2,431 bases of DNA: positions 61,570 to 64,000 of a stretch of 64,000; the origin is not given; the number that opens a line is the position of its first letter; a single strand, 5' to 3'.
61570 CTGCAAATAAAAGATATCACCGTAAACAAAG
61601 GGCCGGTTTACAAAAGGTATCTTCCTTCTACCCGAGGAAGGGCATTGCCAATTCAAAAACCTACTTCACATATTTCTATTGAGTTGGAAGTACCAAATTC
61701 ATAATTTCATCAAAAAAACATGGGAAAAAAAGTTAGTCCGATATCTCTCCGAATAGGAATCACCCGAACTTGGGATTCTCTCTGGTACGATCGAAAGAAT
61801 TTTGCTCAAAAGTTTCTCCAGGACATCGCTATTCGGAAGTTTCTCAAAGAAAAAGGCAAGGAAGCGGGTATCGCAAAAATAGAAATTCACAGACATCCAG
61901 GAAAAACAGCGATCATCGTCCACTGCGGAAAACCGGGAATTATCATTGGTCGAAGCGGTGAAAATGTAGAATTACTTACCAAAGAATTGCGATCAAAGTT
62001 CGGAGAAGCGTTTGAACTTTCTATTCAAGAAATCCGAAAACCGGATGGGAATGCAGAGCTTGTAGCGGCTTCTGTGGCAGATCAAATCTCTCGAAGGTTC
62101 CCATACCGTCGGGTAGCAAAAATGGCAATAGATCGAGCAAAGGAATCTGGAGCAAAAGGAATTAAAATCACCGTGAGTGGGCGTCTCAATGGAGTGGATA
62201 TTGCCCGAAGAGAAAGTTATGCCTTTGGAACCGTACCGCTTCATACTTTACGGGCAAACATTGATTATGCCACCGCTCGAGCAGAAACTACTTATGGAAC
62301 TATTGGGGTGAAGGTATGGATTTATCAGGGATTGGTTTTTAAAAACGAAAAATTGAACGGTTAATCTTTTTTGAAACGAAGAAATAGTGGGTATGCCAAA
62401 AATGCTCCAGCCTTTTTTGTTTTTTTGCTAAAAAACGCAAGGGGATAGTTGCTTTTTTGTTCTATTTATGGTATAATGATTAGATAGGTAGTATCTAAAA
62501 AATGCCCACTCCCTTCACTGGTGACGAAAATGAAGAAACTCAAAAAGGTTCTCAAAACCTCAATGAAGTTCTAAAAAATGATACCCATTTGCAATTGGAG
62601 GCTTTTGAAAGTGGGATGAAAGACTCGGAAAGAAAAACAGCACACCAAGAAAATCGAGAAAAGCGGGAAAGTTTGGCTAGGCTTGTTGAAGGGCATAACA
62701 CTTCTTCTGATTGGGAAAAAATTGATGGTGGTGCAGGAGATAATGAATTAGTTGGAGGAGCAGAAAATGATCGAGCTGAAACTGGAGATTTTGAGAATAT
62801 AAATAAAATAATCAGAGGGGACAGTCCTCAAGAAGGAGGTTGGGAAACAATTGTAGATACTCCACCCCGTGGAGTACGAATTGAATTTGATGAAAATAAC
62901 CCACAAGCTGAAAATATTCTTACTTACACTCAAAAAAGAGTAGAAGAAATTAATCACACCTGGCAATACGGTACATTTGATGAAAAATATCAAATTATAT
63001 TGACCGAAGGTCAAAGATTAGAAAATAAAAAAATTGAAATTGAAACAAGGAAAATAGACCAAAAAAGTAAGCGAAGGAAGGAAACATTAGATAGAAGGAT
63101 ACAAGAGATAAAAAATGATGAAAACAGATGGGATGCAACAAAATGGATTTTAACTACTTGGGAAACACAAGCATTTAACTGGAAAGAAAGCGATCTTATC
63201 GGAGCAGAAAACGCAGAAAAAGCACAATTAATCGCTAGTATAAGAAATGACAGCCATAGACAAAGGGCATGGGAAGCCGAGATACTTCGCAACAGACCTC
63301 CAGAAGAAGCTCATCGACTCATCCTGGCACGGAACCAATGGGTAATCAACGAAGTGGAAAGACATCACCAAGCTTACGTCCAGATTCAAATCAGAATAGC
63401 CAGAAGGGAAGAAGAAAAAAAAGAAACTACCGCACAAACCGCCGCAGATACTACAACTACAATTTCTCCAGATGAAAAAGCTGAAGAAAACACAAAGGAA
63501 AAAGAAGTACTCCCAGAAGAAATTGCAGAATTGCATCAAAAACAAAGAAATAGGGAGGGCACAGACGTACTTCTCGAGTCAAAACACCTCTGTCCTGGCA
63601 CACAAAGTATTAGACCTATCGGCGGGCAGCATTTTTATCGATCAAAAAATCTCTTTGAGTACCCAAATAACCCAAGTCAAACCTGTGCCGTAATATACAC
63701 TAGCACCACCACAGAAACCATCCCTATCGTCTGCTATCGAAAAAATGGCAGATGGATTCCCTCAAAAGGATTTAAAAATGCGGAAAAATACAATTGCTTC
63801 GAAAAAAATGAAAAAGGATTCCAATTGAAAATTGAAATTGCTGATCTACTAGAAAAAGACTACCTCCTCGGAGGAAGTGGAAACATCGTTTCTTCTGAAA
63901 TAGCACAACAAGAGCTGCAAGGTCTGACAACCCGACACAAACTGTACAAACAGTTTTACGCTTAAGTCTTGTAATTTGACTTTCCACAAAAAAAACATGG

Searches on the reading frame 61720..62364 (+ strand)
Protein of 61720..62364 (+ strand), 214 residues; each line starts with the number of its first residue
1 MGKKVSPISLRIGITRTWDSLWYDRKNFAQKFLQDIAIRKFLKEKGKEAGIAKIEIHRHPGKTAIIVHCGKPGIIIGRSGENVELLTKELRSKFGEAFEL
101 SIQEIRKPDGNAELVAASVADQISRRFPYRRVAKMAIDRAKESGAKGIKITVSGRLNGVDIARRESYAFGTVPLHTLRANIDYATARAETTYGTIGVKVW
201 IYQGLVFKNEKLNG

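Call 62: find_homologous_proteins(query=window:61720-62364:+, max_evalue=1e-20)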
Query window:61720-62364:+ (214 aa): 7846 proteins with E <= 1e-20 among 8000 candidates; the best 120 are listed.
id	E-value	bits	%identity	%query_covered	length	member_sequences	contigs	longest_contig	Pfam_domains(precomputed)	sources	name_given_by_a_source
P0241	6.1e-136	469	100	100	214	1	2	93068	PF07650.24,PF00189.26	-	-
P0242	9.6e-114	397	79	100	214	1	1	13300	PF07650.24,PF00189.26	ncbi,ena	-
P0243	1.4e-105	370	76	99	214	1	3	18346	PF07650.24,PF00189.26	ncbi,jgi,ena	-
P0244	2.9e-104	366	75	100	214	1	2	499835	PF07650.24,PF00189.26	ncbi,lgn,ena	-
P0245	3.9e-102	359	72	99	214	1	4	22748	PF07650.24,PF00189.26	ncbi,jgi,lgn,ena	-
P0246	5.8e-101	355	74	100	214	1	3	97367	PF07650.24,PF00189.26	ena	-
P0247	4.6e-99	349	71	100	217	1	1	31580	PF07650.24,PF00189.26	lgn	-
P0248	6.6e-99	348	71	100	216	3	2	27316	PF07650.24,PF00189.26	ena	-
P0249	4.7e-98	345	70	100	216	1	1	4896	PF07650.24,PF00189.26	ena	-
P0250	4.9e-98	345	70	100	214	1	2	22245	PF07650.24,PF00189.26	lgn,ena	-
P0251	5.5e-98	345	71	100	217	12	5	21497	PF07650.24,PF00189.26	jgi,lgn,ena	-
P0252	1.1e-97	344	73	100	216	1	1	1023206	PF26594.2,PF07650.24,PF00189.26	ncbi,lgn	-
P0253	3.6e-97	342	70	99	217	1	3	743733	PF07650.24,PF00189.26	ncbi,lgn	-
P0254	1.0e-96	341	70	99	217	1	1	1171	PF07650.24,PF00189.26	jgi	-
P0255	2.8e-96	339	70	100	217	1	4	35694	PF07650.24,PF00189.26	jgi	jgi:small subunit ribosomal protein S3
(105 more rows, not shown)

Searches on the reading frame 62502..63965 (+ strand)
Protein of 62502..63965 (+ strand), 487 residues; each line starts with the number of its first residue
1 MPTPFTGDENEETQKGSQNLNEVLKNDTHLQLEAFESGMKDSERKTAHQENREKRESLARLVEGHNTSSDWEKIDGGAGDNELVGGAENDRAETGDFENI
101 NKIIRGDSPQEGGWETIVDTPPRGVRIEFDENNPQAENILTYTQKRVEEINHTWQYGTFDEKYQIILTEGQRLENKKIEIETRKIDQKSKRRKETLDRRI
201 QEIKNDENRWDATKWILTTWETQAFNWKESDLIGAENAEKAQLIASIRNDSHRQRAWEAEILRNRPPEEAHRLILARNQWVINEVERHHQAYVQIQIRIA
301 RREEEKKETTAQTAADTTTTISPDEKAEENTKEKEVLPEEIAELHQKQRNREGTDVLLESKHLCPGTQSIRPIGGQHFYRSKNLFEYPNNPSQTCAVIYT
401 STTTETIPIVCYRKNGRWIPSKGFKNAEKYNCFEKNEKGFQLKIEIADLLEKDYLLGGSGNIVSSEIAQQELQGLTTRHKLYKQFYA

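Call 58: find_encoding_contigs(protein=window:62502-63965:+, flank=10000, max_places=1)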
Protein window:62502-63965:+ (487 aa): 4 contigs read that carry it; 1 place shown.
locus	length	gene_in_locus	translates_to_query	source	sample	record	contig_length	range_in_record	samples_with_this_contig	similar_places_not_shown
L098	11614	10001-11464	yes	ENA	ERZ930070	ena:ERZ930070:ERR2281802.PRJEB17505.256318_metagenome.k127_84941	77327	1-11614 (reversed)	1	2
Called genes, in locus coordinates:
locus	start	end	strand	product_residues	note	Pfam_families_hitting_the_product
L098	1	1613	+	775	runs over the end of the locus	PF01406:tRNA-synt_1e (faint), PF01921:tRNA-synt_1f, PF19269:Anticodon_2, PF03483:B3_4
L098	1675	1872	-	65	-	-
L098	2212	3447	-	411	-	-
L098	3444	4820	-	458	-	-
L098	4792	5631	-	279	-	-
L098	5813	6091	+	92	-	PF01016:Ribosomal_L27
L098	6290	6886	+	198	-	-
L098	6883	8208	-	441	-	PF01595:CNNM, PF00571:CBS (weak), PF03471:CorC_HlyC (weak)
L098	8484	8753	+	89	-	PF00203:Ribosomal_S19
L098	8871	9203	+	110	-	PF00237:Ribosomal_L22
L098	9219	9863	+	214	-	PF07650:KH_2, PF00189:Ribosomal_S3_C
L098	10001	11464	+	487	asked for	-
